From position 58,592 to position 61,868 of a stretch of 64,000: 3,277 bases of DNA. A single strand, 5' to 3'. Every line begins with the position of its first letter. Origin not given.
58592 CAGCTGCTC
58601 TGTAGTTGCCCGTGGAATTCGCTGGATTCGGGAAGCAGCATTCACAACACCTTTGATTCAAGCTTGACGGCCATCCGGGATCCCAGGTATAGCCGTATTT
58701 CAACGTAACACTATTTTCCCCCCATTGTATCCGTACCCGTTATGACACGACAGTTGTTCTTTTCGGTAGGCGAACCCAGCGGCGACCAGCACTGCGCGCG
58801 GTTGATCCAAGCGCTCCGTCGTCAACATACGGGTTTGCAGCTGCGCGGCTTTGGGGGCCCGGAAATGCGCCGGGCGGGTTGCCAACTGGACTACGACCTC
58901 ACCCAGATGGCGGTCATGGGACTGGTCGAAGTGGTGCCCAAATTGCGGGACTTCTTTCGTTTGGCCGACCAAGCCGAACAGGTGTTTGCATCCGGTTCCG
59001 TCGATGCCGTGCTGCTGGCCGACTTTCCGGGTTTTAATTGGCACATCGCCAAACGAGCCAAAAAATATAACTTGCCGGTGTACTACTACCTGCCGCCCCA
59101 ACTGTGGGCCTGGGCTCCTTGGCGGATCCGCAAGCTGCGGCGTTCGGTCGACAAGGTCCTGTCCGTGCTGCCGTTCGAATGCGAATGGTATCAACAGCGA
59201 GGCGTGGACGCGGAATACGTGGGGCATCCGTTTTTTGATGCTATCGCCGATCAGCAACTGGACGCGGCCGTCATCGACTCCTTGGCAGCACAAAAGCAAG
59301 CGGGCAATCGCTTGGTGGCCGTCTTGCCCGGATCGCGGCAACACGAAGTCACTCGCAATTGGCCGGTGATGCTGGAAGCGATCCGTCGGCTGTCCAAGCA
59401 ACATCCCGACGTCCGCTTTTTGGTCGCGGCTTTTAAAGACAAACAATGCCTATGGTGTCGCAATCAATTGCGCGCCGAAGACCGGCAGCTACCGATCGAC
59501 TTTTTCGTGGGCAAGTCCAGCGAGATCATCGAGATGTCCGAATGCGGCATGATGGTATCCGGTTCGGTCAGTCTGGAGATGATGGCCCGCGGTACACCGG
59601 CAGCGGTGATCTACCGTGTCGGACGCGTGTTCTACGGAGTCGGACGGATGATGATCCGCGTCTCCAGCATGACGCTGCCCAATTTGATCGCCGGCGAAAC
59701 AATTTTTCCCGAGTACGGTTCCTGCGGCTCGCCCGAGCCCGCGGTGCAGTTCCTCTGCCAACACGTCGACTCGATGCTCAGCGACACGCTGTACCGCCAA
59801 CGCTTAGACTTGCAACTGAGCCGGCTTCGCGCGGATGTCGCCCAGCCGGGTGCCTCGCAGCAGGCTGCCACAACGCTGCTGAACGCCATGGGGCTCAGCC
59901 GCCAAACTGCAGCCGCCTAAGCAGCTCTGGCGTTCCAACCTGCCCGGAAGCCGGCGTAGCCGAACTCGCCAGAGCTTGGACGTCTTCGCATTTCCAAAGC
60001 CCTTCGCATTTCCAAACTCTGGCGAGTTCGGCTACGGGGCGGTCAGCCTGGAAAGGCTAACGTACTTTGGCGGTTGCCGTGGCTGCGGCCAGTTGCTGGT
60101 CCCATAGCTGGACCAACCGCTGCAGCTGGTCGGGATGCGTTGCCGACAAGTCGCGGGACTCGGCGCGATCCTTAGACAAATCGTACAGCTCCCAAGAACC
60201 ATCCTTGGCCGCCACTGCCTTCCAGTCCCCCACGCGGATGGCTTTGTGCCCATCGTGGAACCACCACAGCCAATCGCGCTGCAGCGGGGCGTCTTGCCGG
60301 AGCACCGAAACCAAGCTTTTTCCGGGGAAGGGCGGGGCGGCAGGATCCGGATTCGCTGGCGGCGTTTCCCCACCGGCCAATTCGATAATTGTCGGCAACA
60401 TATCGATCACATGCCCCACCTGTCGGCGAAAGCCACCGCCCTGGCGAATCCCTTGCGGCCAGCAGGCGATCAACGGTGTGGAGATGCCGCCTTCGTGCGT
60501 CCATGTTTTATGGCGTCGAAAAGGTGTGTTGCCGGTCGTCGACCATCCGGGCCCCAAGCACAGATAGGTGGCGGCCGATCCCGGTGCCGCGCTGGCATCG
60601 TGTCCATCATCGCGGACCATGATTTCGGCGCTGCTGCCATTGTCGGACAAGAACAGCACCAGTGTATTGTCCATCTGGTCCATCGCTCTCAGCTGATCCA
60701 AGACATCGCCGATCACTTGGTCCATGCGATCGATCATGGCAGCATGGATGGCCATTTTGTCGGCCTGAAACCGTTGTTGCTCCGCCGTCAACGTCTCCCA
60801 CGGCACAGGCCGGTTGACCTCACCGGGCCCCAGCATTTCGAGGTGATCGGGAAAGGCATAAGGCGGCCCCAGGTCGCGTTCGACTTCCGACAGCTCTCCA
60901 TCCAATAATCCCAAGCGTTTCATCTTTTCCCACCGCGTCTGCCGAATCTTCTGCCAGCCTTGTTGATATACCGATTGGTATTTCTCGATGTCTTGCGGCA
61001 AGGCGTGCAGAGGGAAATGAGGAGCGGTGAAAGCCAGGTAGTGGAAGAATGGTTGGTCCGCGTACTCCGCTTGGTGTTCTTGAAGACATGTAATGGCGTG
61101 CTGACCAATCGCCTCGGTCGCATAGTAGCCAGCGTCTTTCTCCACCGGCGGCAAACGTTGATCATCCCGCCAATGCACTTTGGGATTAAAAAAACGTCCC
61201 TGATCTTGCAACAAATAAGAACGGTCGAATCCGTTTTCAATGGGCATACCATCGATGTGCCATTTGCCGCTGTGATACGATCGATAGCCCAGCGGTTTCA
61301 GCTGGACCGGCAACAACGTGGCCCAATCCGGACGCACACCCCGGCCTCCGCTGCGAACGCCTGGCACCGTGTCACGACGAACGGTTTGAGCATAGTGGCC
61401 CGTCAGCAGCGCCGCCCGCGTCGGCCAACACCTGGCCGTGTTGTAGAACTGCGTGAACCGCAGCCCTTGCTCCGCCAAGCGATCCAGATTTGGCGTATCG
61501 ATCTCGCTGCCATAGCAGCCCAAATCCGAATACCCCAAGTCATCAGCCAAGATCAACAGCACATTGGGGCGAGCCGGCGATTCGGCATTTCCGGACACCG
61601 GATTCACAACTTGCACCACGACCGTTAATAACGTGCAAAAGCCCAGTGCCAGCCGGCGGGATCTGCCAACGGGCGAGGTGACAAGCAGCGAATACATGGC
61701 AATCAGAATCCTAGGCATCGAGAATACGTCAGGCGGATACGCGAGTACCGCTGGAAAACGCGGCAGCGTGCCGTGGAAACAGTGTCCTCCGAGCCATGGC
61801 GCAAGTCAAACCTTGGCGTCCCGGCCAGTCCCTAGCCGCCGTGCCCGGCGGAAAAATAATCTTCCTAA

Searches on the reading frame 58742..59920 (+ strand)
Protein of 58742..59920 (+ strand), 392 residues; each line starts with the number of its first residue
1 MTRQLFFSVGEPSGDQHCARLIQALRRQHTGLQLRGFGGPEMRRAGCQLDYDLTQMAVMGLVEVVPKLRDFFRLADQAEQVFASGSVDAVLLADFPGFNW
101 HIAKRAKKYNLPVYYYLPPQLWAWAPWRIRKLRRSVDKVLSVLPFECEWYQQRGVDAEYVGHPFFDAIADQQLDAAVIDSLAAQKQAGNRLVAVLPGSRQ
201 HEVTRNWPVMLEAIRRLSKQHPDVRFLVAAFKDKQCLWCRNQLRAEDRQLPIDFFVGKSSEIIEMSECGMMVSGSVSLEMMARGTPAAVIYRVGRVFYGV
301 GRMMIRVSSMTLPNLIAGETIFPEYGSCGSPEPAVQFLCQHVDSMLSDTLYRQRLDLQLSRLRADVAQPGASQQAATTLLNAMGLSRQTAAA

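Call 12: search_protein_families(library=pfam, proteins=[window:58742-59920:+], max_evalue=0.001)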
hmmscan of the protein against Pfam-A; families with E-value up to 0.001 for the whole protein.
window:58742-59920:+ (392 aa): 1 family
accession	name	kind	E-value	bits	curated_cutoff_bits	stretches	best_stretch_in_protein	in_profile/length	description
PF02684.21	LpxB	-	3.9e-73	246.9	22.6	1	6-326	2-322/374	Lipid-A-disaccharide synthetase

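Call 75: find_encoding_contigs(protein=window:58742-59920:+, flank=10000, max_places=2)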
Protein window:58742-59920:+ (392 aa): no gene with exactly this product is on record in the collection.

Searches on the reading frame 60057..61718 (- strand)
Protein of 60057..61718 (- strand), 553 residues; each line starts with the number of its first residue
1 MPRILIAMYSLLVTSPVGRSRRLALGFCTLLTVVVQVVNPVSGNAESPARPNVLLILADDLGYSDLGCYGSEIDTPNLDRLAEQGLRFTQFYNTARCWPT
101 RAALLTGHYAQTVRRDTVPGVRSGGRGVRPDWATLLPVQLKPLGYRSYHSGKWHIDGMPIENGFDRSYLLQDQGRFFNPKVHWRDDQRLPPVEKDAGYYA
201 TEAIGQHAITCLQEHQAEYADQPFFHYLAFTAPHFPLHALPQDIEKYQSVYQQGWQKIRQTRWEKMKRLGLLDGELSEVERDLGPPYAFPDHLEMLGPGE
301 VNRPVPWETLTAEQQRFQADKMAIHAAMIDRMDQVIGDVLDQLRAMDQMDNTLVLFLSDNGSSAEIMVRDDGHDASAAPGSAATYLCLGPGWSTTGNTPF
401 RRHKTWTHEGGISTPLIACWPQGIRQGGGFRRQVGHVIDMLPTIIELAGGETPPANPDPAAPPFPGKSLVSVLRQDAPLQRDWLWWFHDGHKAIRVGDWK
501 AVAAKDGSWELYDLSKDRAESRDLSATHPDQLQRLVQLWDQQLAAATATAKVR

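Call 12: search_protein_families(library=pfam, proteins=[window:60057-61718:-], max_evalue=0.001)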
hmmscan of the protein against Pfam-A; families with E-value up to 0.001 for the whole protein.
window:60057-61718:- (553 aa): 3 families
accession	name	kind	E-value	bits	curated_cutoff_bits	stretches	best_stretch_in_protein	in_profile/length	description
PF00884.28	Sulfatase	-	5.3e-52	177.5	25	1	51-449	1-300/301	Sulfatase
PF16347.10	SGSH_C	-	1.5e-08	35.3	29.3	1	404-537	8-142/154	N-sulphoglucosamine sulphohydrolase, C-terminal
PF01663.27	Phosphodiest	-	0.00017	21.7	23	0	314-363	174-222/342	Type I phosphodiesterase / nucleotide pyrophosphatase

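Call 74: find_encoding_contigs(protein=window:60057-61718:-, flank=10000, max_places=2)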
Protein window:60057-61718:- (553 aa): no gene with exactly this product is on record in the collection.
